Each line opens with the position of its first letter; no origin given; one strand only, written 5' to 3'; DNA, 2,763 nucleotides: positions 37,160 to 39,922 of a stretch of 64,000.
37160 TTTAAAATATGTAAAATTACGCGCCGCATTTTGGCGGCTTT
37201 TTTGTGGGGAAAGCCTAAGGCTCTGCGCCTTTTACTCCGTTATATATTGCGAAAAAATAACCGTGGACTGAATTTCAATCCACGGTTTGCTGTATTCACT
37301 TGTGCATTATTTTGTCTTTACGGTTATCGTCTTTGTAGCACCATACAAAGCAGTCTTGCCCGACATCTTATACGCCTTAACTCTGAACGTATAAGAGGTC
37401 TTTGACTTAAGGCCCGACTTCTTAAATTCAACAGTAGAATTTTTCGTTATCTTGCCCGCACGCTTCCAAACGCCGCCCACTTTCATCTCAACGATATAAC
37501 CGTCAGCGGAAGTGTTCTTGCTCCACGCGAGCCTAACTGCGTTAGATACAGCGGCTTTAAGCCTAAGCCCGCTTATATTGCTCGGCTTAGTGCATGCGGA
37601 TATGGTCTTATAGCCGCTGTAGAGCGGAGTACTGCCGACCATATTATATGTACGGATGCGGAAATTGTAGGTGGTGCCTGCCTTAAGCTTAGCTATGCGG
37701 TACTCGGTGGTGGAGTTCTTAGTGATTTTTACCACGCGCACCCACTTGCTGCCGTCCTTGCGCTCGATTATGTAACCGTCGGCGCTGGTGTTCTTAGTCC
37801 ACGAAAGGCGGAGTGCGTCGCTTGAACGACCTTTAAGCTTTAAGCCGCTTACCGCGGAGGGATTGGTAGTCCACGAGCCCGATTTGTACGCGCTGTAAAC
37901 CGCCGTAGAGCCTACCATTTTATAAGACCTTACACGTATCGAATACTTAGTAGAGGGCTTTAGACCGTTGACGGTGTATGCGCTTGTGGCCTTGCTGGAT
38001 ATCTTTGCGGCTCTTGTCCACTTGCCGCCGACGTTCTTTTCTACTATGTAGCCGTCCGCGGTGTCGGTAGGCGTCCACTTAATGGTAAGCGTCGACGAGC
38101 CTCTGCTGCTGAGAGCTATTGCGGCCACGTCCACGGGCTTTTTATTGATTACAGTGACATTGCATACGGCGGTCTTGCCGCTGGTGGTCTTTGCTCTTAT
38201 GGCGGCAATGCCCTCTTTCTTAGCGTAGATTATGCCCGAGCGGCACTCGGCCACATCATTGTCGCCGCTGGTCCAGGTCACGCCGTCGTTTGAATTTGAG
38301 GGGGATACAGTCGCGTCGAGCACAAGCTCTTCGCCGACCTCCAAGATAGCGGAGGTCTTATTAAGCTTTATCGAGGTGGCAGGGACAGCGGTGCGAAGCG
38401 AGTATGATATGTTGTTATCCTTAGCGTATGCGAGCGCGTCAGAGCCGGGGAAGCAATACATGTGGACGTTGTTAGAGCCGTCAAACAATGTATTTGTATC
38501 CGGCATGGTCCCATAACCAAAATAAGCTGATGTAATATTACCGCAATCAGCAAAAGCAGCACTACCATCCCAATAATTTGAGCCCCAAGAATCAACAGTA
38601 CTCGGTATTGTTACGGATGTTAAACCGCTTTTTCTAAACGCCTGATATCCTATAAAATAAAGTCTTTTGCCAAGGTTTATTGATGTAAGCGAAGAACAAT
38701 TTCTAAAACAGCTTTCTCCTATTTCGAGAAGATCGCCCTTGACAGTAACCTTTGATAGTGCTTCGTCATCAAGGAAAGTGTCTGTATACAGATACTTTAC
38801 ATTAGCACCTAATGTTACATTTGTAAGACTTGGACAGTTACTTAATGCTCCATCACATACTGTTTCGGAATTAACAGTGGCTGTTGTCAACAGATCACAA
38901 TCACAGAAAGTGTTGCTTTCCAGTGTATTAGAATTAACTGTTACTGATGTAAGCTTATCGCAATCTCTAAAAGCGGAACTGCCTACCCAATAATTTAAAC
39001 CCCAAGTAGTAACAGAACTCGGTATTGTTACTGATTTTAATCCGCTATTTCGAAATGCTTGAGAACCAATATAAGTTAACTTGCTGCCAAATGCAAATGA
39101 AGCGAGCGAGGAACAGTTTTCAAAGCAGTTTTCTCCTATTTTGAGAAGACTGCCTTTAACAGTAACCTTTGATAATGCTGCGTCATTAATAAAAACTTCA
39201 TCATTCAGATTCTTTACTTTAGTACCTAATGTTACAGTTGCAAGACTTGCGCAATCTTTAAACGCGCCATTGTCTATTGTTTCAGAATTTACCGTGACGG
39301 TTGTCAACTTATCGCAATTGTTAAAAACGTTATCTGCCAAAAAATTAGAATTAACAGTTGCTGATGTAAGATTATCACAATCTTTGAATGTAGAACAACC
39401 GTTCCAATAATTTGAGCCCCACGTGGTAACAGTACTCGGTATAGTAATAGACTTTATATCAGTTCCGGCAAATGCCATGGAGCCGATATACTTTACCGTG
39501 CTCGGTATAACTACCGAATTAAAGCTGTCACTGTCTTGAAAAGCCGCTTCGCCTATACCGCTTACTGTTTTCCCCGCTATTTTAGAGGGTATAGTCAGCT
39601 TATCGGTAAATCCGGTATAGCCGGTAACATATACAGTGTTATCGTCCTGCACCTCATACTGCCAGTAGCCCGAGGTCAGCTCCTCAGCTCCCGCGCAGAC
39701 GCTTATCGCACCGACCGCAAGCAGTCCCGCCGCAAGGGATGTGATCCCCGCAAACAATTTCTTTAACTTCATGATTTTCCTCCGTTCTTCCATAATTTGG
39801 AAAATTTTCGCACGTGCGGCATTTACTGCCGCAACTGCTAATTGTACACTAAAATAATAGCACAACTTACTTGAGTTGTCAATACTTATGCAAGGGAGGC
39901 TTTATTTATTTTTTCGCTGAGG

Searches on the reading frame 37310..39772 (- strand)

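Call 79: search_protein_families(library=ncbifam, proteins=[window:37310-39772:-], max_evalue=0.01)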
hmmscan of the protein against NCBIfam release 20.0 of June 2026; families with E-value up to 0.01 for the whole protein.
window:37310-39772:- (821 aa): 2 families
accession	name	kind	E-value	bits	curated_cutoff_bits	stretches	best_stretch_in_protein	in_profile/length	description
NF045861.1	glide_Gli349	exception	4.3e-18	63.4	1750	3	193-279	2672-2751/3169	gliding machinery surface structure protein Gli349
NF047961.1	adhesin_HupY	equivalog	8.8e-15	53.8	1250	3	58-195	190-319/978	leucine-rich repeat adhesin HupY/LrrG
